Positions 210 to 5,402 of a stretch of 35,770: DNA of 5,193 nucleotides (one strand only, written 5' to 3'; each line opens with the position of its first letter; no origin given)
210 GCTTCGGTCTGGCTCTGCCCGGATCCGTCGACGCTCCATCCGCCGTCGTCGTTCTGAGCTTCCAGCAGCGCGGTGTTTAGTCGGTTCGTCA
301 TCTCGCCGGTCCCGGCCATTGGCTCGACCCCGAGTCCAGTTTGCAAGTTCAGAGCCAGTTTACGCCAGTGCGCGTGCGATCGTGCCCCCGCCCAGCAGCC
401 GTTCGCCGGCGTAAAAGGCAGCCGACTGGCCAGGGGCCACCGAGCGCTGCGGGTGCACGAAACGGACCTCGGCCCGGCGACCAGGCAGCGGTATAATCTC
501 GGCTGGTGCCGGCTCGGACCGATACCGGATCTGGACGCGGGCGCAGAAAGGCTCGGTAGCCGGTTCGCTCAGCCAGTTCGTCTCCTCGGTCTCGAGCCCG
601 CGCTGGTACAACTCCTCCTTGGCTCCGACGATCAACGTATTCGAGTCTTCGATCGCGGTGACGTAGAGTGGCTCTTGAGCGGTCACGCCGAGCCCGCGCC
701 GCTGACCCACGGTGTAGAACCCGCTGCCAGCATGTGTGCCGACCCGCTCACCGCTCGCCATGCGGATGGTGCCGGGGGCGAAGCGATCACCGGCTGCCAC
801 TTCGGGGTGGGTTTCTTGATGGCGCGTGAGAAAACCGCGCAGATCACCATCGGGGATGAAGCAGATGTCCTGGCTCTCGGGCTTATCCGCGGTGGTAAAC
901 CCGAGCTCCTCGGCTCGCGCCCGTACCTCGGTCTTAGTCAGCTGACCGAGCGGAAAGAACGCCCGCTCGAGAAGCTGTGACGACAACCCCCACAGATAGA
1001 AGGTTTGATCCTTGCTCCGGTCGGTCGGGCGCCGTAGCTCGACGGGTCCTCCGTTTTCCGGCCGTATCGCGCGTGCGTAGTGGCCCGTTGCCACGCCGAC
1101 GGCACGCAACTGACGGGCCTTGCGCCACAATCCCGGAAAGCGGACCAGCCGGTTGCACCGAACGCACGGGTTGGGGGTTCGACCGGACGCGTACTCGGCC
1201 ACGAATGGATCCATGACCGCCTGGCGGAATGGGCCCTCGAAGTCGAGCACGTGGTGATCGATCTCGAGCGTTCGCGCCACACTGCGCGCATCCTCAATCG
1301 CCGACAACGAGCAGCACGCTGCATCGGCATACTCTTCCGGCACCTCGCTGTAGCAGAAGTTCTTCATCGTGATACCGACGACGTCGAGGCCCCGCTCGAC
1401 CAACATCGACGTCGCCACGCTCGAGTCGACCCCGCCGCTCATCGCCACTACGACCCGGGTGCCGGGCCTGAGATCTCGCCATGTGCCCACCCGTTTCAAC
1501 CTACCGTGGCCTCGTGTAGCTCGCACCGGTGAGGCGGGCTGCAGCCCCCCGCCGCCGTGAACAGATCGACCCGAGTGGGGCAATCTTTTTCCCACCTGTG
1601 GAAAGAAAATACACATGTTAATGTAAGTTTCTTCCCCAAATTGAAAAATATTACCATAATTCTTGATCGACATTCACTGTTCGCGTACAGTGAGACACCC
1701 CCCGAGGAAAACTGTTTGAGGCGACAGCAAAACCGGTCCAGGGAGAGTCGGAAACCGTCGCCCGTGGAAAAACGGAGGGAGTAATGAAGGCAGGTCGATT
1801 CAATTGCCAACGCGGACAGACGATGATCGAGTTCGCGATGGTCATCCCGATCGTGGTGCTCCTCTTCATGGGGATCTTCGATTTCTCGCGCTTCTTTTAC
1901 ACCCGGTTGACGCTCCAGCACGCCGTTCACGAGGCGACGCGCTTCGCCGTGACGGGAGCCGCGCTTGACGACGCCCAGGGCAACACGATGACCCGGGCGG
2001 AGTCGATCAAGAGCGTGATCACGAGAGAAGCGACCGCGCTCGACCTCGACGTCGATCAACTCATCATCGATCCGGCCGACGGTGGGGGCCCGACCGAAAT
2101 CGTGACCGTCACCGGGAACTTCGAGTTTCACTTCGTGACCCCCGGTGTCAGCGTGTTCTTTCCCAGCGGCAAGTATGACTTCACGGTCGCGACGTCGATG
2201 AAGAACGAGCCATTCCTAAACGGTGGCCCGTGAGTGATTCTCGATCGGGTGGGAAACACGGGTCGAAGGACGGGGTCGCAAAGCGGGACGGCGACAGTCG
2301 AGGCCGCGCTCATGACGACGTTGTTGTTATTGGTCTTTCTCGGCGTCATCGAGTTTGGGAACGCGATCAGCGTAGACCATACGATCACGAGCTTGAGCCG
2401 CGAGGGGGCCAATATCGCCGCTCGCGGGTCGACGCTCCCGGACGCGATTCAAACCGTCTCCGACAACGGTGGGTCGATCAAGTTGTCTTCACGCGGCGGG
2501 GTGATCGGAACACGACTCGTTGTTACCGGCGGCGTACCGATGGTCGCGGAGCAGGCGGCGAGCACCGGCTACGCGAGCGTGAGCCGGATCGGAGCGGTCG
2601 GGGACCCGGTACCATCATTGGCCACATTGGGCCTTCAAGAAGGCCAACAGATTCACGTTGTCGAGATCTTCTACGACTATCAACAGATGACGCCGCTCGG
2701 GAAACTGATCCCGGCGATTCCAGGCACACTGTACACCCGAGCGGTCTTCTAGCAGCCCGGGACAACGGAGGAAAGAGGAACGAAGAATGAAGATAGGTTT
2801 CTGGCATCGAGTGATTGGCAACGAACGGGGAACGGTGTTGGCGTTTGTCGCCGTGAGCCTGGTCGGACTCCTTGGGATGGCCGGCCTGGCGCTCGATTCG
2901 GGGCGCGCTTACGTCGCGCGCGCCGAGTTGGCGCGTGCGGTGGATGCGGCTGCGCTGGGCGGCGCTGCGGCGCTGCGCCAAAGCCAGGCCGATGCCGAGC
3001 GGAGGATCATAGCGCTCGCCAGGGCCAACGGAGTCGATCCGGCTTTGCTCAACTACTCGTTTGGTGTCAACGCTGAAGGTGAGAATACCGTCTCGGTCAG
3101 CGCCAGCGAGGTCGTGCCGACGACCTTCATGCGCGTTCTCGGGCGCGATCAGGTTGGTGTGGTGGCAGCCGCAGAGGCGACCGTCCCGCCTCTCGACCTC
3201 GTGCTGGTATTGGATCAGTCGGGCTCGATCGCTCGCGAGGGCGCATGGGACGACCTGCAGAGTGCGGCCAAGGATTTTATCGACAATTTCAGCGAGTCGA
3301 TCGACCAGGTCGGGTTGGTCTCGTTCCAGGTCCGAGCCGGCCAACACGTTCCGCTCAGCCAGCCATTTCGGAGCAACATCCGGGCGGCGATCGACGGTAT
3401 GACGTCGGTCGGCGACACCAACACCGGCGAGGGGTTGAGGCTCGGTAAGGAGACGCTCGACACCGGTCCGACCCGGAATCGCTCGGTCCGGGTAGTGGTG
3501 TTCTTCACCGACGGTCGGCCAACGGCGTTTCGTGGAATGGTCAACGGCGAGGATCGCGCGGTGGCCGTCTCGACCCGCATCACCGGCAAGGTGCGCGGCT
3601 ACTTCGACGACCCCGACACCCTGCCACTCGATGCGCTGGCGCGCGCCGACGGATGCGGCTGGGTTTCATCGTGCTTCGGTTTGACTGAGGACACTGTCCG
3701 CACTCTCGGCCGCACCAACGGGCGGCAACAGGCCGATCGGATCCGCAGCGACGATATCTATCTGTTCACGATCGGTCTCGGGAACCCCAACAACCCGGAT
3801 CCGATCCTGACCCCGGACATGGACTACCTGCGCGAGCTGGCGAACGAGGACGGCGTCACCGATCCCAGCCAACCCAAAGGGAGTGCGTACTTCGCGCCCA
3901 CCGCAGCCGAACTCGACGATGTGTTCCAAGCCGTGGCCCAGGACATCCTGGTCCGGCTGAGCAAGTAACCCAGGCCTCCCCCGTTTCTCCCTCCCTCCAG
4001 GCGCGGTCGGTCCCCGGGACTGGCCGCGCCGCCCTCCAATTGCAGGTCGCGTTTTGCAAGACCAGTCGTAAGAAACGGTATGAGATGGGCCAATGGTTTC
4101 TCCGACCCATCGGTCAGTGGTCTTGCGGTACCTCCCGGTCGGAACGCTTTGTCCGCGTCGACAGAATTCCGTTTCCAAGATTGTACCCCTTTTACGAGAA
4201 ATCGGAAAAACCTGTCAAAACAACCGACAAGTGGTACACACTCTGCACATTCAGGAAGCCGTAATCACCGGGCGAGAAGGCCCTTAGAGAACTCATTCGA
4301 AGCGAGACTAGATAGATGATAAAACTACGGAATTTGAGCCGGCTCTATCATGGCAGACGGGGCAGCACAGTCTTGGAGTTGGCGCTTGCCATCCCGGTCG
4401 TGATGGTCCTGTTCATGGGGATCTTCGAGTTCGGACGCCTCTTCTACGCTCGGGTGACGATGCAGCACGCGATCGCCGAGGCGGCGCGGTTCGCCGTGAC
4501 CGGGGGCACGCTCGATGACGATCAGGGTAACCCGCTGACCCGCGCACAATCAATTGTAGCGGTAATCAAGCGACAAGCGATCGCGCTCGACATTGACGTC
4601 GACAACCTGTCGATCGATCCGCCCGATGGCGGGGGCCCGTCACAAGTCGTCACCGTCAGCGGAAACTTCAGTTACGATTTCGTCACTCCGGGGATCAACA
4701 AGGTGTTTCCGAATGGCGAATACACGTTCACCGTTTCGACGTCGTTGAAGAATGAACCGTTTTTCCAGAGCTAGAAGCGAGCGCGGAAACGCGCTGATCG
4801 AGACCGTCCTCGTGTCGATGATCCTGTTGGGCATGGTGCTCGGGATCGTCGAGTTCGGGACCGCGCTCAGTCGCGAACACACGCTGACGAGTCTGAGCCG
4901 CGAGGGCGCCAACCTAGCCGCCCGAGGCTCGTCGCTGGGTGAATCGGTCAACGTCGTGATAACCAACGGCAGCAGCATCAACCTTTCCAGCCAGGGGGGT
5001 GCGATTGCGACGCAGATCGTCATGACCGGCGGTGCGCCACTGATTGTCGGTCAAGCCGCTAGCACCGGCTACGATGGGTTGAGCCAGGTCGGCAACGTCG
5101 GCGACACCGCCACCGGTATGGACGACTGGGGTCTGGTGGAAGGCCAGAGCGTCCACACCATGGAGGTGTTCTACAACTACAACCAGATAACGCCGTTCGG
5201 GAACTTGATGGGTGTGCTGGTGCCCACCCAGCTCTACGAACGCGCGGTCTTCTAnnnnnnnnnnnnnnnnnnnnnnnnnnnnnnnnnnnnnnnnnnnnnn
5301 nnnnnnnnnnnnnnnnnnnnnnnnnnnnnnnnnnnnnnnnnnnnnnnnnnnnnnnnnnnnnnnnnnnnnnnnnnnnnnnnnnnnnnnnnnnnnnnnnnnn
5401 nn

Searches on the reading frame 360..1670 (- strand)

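Call 7: search_protein_families(library=pfam, proteins=[window:360-1670:-], max_evalue=0.01)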
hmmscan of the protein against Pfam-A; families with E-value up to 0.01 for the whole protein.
window:360-1670:- (436 aa): 6 families
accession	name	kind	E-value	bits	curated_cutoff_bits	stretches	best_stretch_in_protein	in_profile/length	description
PF03054.22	tRNA_Me_trans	-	3.9e-68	229.5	20.6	1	72-273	2-201/202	tRNA methyl transferase HUP domain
PF20258.4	tRNA_Me_trans_C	-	1e-19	71.1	20.6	1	357-431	2-77/77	Aminomethyltransferase beta-barrel domain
PF20259.3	tRNA_Me_trans_M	-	2.6e-13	49.8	27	1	298-349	11-65/66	tRNA methyl transferase PRC-barrel domain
PF02568.20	ThiI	-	1.8e-06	28.1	20.5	1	72-108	5-41/197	Thiamine biosynthesis protein (ThiI)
PF02540.23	NAD_synthase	-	0.00065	19.3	21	1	71-149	19-86/242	NAD synthase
PF06508.19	QueC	-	0.0057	16.6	22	0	73-110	2-36/210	Queuosine biosynthesis protein QueC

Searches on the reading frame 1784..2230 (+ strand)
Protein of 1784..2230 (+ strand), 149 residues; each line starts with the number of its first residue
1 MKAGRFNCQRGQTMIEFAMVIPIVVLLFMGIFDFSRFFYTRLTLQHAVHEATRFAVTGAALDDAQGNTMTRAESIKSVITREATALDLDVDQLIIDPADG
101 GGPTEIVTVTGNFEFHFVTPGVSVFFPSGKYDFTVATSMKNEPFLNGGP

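Call 7: search_protein_families(library=pfam, proteins=[window:1784-2230:+], max_evalue=0.01)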
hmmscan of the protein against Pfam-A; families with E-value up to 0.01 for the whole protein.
window:1784-2230:+ (149 aa): 1 family
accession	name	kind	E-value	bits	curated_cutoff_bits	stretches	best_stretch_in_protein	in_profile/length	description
PF07811.17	TadE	-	1.3e-16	60.9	22.9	1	11-53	1-43/43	TadE-like protein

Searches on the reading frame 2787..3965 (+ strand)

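Call 7: search_protein_families(library=pfam, proteins=[window:2787-3965:+], max_evalue=0.01)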
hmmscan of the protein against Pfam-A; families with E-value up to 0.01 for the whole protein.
window:2787-3965:+ (393 aa): 3 families
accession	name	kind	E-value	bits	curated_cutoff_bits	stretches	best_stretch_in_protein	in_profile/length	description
PF00092.34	VWA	-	3e-17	63.8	23.8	1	137-247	1-117/174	von Willebrand factor type A domain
PF13519.12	VWA_2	-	6.1e-15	56.2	27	1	138-243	1-106/107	von Willebrand factor type A domain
PF13400.11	Tad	-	3.3e-07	31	22.3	1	15-62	1-47/47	Putative Flp pilus-assembly TadE/G-like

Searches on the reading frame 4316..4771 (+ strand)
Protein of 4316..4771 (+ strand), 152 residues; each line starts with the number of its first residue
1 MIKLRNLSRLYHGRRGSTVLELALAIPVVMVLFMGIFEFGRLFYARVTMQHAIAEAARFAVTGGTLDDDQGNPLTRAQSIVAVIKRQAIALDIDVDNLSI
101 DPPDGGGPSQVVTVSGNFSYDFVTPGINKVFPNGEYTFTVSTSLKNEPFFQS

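Call 7: search_protein_families(library=pfam, proteins=[window:4316-4771:+], max_evalue=0.01)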
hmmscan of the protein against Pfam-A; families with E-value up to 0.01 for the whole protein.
window:4316-4771:+ (152 aa): 2 families
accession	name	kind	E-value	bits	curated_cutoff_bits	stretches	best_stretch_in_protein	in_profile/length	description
PF07811.17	TadE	-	4.7e-14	52.7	22.9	1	16-58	1-43/43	TadE-like protein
PF13400.11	Tad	-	3.2e-05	24.6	22.3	1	16-60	1-44/47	Putative Flp pilus-assembly TadE/G-like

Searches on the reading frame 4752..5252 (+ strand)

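Call 7: search_protein_families(library=pfam, proteins=[window:4752-5252:+], max_evalue=0.01)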
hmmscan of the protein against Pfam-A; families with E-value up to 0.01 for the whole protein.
window:4752-5252:+ (167 aa): 1 family
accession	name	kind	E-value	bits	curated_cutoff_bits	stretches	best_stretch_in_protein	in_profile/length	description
PF07811.17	TadE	-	9.3e-09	35.7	22.9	1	12-53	1-42/43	TadE-like protein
